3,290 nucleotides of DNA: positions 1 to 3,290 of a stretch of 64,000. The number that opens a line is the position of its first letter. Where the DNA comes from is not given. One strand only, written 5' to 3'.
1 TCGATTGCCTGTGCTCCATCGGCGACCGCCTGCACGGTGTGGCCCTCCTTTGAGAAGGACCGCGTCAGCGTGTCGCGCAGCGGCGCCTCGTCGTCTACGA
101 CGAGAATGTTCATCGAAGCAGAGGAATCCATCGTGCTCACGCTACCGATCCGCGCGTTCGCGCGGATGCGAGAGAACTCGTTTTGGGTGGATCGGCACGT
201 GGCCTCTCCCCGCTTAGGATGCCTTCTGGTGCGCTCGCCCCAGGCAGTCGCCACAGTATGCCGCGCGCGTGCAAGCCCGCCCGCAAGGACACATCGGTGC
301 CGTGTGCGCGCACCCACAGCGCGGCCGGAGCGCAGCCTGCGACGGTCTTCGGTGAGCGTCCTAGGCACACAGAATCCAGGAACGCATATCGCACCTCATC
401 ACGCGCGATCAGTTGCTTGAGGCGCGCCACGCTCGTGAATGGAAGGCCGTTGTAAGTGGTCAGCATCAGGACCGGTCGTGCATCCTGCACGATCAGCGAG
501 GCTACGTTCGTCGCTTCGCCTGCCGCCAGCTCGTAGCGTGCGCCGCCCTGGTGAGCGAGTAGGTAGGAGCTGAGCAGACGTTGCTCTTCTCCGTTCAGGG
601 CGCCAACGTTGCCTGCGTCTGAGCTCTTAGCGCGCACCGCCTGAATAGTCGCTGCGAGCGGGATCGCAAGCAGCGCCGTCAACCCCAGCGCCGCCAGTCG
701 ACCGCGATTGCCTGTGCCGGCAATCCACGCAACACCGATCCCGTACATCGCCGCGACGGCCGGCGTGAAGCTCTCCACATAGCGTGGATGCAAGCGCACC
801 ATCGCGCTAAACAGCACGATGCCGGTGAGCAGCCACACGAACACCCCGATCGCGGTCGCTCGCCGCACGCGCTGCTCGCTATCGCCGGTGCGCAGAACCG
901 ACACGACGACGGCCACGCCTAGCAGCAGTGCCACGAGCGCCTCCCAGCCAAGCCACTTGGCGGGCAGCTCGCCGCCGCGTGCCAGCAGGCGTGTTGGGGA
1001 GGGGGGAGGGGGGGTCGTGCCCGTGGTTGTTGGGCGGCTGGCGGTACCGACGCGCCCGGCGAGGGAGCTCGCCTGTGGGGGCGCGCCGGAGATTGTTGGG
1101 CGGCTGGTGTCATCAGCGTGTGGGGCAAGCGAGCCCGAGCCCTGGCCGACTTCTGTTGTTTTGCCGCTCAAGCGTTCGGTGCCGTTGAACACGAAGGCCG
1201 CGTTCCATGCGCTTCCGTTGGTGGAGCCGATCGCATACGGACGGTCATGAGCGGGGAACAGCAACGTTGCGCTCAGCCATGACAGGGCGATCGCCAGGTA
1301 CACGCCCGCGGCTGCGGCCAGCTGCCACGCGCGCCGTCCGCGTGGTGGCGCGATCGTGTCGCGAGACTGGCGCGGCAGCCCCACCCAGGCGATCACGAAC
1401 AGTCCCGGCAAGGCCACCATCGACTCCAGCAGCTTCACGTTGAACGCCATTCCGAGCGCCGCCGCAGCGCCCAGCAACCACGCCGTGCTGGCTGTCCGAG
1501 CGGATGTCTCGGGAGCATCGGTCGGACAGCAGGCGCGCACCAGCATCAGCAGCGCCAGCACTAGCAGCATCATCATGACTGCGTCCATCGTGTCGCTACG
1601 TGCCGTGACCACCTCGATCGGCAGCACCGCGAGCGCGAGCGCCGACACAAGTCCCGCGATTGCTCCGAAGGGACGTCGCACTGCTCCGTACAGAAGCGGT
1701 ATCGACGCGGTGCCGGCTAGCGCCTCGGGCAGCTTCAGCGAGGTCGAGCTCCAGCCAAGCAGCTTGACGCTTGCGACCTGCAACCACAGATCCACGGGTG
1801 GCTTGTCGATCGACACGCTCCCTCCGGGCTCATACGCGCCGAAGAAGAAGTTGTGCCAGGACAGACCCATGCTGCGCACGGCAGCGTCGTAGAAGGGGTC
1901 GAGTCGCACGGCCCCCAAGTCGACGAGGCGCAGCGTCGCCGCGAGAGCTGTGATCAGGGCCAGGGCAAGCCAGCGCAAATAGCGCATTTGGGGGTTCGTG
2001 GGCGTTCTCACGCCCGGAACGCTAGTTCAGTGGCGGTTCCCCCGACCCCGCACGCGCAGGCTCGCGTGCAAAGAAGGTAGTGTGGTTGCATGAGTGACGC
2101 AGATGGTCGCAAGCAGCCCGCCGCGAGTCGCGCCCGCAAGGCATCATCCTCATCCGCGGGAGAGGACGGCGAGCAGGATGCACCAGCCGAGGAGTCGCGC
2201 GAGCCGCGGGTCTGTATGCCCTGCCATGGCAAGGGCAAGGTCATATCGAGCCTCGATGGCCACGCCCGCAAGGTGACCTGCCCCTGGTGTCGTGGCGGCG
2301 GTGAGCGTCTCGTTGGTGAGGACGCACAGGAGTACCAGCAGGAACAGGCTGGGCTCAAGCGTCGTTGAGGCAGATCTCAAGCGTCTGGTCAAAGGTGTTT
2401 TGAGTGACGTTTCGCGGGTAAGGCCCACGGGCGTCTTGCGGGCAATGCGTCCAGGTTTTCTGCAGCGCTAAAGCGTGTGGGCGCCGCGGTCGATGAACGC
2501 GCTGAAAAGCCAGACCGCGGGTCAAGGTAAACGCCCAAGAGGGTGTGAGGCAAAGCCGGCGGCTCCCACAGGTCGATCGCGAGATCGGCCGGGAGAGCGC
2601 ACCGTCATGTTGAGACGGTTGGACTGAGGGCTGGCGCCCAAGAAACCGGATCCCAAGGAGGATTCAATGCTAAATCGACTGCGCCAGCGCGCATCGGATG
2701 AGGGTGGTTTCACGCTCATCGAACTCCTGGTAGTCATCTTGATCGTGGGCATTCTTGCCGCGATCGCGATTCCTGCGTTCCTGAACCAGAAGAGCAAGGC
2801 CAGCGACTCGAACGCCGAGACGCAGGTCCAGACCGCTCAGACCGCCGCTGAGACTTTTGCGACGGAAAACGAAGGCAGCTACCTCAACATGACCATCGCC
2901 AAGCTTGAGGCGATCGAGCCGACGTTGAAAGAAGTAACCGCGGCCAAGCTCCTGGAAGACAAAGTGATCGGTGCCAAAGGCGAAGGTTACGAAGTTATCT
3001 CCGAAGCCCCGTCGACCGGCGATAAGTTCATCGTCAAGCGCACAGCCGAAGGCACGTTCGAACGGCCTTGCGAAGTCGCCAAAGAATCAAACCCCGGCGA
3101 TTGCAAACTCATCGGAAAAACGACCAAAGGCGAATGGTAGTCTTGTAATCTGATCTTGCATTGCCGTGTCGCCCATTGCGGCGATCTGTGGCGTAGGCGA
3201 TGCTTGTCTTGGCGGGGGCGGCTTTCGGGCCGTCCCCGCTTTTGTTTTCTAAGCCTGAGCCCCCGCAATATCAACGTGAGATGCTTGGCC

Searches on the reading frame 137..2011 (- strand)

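Call 56: search_protein_families(library=pfam, proteins=[window:137-2011:-], max_evalue=0.001)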
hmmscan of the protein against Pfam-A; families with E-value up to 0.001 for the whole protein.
window:137-2011:- (624 aa): 3 families
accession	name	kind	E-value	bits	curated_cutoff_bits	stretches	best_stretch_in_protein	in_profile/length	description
PF13231.12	PMT_2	-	2.2e-20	73.9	26.1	1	69-211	1-133/160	Dolichyl-phosphate-mannose-protein mannosyltransferase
PF24878.1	YkcB_C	-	8.4e-11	42.1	27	1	480-569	1-84/85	Putative mannosyltransferase YkcB-like, C-terminal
PF02366.24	PMT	-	6.1e-07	29.7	22.7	1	70-246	61-231/245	Dolichyl-phosphate-mannose-protein mannosyltransferase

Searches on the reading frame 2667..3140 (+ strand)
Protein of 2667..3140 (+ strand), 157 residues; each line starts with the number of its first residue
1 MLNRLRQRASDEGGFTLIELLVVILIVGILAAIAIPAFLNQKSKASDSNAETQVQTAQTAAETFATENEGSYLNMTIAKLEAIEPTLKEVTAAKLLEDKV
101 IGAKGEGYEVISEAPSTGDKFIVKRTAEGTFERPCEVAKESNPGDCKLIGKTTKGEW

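Call 56: search_protein_families(library=pfam, proteins=[window:2667-3140:+], max_evalue=0.001)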
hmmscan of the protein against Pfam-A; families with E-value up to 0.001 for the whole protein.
window:2667-3140:+ (157 aa): 1 family
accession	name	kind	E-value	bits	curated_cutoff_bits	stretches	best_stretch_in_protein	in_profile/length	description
PF07963.17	N_methyl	-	8.7e-08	31.9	21.2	1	12-35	4-27/27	Prokaryotic N-terminal methylation motif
